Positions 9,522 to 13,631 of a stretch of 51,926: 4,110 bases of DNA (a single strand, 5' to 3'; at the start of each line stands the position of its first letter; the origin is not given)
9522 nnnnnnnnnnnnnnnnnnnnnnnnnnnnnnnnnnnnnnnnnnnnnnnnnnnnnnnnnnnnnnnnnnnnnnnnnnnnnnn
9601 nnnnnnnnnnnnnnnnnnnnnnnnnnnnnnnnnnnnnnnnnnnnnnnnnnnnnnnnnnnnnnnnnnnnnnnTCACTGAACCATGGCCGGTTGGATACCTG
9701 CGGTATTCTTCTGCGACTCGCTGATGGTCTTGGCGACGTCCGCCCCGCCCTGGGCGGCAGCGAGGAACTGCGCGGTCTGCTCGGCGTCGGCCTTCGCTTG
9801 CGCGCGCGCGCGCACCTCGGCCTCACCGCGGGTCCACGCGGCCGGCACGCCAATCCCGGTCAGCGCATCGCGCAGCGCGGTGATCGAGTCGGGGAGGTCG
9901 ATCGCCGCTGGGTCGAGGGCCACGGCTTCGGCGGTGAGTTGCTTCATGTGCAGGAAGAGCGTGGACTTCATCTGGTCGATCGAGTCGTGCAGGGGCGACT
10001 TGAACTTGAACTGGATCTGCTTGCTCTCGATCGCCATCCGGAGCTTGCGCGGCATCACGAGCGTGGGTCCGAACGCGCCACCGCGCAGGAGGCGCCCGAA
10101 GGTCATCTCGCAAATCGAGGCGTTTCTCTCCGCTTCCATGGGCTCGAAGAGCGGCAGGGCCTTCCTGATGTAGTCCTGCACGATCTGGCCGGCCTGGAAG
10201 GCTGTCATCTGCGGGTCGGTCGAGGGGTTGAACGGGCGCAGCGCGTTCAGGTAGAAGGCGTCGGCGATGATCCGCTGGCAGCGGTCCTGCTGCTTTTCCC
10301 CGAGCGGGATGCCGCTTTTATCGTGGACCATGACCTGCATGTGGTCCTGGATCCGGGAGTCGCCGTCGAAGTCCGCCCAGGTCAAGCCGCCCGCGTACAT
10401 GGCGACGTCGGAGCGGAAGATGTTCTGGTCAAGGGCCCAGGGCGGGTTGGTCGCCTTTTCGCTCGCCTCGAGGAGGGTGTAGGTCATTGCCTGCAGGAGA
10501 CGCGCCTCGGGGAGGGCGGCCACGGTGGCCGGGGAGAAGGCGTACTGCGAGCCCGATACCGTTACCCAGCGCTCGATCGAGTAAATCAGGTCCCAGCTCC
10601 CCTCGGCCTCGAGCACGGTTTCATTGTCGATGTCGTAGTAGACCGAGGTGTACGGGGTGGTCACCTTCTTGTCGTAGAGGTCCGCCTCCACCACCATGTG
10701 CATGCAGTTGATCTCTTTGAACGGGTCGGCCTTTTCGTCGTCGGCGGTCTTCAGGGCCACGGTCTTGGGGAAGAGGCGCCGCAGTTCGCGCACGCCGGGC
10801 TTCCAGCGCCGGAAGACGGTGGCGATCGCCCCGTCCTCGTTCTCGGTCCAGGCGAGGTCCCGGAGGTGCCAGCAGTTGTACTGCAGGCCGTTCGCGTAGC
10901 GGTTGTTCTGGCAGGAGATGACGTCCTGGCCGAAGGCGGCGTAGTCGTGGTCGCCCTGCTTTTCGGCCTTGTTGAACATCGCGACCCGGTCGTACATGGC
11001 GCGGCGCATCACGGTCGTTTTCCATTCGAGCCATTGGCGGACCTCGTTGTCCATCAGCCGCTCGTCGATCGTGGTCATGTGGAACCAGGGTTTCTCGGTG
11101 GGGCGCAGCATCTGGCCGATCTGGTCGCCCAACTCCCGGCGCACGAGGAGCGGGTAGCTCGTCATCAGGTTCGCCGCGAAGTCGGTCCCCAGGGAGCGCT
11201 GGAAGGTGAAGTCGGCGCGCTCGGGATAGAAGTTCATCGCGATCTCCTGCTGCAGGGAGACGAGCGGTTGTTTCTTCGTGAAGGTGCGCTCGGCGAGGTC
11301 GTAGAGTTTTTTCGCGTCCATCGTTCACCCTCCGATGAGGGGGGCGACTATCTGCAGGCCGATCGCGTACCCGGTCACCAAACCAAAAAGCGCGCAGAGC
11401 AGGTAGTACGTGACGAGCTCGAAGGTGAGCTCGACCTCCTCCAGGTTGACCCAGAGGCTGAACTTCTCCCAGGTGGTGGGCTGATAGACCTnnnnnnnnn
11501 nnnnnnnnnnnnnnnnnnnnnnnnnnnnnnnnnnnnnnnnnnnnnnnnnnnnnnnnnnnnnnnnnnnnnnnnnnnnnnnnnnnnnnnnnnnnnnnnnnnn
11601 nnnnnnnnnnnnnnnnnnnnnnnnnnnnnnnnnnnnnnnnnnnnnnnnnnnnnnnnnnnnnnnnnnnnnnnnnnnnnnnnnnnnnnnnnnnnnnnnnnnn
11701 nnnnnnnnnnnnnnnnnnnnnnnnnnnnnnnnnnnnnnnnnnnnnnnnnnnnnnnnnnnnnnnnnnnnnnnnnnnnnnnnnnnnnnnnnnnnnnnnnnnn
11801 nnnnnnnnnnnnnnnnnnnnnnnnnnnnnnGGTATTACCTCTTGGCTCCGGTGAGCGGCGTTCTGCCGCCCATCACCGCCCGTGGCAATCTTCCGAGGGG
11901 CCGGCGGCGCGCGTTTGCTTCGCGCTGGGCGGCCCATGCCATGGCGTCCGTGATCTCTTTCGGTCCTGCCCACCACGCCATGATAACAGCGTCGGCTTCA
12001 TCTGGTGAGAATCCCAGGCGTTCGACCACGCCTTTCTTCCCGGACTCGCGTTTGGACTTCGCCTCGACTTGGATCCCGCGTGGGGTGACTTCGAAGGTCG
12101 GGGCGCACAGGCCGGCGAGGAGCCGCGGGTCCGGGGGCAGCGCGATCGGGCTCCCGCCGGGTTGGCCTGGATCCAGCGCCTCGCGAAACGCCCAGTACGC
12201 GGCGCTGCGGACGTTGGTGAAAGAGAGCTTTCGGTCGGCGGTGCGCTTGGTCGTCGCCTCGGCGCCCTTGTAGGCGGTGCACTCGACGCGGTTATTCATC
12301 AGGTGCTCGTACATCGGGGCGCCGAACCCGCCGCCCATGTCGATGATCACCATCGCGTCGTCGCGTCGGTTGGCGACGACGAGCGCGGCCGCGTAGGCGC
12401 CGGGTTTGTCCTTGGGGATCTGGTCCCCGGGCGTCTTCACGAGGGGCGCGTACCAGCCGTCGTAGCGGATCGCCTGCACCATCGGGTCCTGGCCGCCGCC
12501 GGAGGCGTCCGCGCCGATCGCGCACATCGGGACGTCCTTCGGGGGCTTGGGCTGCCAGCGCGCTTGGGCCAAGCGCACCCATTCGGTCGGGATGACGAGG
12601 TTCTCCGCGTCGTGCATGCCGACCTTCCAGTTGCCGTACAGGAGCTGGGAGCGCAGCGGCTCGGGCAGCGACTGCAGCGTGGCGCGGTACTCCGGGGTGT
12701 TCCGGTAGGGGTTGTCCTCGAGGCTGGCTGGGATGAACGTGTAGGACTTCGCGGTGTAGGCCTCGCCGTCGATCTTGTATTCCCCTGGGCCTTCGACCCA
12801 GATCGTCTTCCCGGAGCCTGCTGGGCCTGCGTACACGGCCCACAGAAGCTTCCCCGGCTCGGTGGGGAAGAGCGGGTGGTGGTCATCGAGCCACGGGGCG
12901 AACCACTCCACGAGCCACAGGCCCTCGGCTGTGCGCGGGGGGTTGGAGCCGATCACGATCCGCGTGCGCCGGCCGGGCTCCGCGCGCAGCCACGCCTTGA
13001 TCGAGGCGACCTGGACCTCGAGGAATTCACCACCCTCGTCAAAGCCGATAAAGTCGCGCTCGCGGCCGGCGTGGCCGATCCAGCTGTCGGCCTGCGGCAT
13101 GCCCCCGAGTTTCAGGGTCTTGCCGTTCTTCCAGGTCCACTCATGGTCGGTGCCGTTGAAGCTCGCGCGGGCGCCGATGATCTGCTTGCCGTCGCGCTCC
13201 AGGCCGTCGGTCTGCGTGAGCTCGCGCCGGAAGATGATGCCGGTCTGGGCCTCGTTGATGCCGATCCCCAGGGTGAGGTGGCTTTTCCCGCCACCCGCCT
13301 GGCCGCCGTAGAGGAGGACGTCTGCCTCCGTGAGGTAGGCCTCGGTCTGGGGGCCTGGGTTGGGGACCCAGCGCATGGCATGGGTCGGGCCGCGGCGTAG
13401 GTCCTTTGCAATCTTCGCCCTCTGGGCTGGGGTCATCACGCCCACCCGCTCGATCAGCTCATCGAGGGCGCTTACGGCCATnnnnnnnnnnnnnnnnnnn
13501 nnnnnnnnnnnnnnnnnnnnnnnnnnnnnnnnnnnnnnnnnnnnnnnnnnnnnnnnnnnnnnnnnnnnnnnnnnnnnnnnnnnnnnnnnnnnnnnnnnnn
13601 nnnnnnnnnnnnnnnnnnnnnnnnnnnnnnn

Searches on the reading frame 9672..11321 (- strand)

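Call 54: search_protein_families(library=phrogs, proteins=[window:9672-11321:-], max_evalue=0.00001)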
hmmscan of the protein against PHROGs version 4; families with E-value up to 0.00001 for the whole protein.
window:9672-11321:- (549 aa): 4 families
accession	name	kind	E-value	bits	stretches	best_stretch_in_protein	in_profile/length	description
phrog_332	-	connector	3e-58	198.6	1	18-539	26-547/560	head-tail adaptor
phrog_449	-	connector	6.5e-32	111.7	1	3-535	5-513/520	head-tail adaptor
phrog_21643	-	unknown function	9.7e-16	58.7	1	283-536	11-253/268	-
phrog_21528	-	unknown function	3.3e-06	27.7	1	72-211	76-214/224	-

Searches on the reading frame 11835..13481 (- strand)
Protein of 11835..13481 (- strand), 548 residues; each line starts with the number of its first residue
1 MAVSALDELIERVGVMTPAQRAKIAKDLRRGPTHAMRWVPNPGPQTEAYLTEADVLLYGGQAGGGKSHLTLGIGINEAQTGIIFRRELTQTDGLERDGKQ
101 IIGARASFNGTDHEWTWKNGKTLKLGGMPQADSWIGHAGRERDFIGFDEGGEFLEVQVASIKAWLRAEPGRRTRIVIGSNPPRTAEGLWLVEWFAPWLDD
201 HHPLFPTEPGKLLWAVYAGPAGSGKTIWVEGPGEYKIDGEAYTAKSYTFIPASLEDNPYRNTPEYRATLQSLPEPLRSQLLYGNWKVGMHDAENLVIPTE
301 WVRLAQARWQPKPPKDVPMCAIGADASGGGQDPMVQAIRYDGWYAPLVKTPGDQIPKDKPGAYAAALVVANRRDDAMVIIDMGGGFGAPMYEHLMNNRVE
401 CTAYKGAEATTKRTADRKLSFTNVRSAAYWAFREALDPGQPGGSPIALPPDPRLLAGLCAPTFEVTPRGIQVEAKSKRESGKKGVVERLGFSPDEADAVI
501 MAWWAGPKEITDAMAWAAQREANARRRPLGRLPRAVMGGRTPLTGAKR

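Call 54: search_protein_families(library=phrogs, proteins=[window:11835-13481:-], max_evalue=0.00001)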
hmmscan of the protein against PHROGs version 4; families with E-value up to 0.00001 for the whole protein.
window:11835-13481:- (548 aa): 3 families
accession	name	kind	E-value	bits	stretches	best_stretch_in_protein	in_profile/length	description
phrog_979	-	head and packaging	8e-38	131.5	1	24-328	137-444/642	terminase large subunit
phrog_2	-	head and packaging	6.3e-25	89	1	37-516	263-600/807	terminase large subunit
phrog_9526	-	head and packaging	1.6e-08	35.4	1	52-284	22-269/280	terminase large subunit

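Call 67: search_dna_similar(query=window:11835-13478:-, collection=phages, mode=protein, max_rows=12)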
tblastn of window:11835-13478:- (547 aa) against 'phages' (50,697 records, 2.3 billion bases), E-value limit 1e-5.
Records with a match: 1068; places in all: 1072; records where one place covers at least 80% of the query: 18.
Best place of each record, by identity: <60% 1068.
By first word of the organism name: Escherichia 257; Pseudomonas 192; Rheinheimera 112; Salmonella 99; Arthrobacter 70; Klebsiella 39; Erwinia 35; Vibrio 25; Shigella 23; Enterobacteria 18; and 49 more.
By host as written in the record: Rheinheimera sp. BAL341 112; - 92; Escherichia coli 83; Pseudomonas aeruginosa 56; Arthrobacter sp. ATCC 21022 54; Escherichia coli K-12 MG1655 39; Pseudomonas aeruginosa PAO1 31; Escherichia coli K-12 20; and 273 more.
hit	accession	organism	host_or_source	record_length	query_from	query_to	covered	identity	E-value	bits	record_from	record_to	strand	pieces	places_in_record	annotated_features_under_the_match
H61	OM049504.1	Acidovorax phage AP1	Paracidovorax oryzae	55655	7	515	93%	38.6%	1e-93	319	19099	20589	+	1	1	TerL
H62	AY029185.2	Bordetella phage BPP-1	-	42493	2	507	93%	37.4%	2e-89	306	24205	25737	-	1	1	bbp25: Bbp25 | bbp26: Bbp26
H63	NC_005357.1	Bordetella phage BPP-1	Bordetella bronchiseptica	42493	2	507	93%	37.4%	2e-89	306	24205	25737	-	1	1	terminase family protein | terminase small subunit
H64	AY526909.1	Bordetella phage BIP-1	-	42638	2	507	93%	37.4%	2e-89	306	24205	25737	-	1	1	none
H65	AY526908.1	Bordetella phage BMP-1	-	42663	2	507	93%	37.4%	2e-89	306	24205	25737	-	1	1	none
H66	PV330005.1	Bordetella phage vB_BbrP_003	Bordetella bronchiseptica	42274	2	507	93%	37.2%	1e-87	301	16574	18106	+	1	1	terminase large subunit | terminase small subunit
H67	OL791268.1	Phage zth2-2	-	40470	37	520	88%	38.4%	4e-84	291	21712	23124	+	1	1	record has no annotation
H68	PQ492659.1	Limnohabitans phage DC33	Limnohabitans sp. DCL3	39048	12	507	91%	37.1%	6e-80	279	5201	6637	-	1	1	hypothetical protein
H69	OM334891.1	Acinetobacter phage 4316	Acinetobacter baumannii 4316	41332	7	507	92%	35.8%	6e-78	273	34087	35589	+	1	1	terminase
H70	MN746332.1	Caulobacter phage SR18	Caulobacter vibrioides CB15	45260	41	507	85%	36.8%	7e-70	249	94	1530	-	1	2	repeat_region | terminase large subunit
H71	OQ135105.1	Caulobacter phage BL94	Caulobacter vibrioides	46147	41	507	85%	36.8%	8e-70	249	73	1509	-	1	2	BL94_gp001c: terminase large subunit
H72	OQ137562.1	Caulobacter phage RapA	Caulobacter vibrioides CB15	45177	41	507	85%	36.8%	9e-70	249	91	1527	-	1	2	RapA_gp001c: terminase large subunit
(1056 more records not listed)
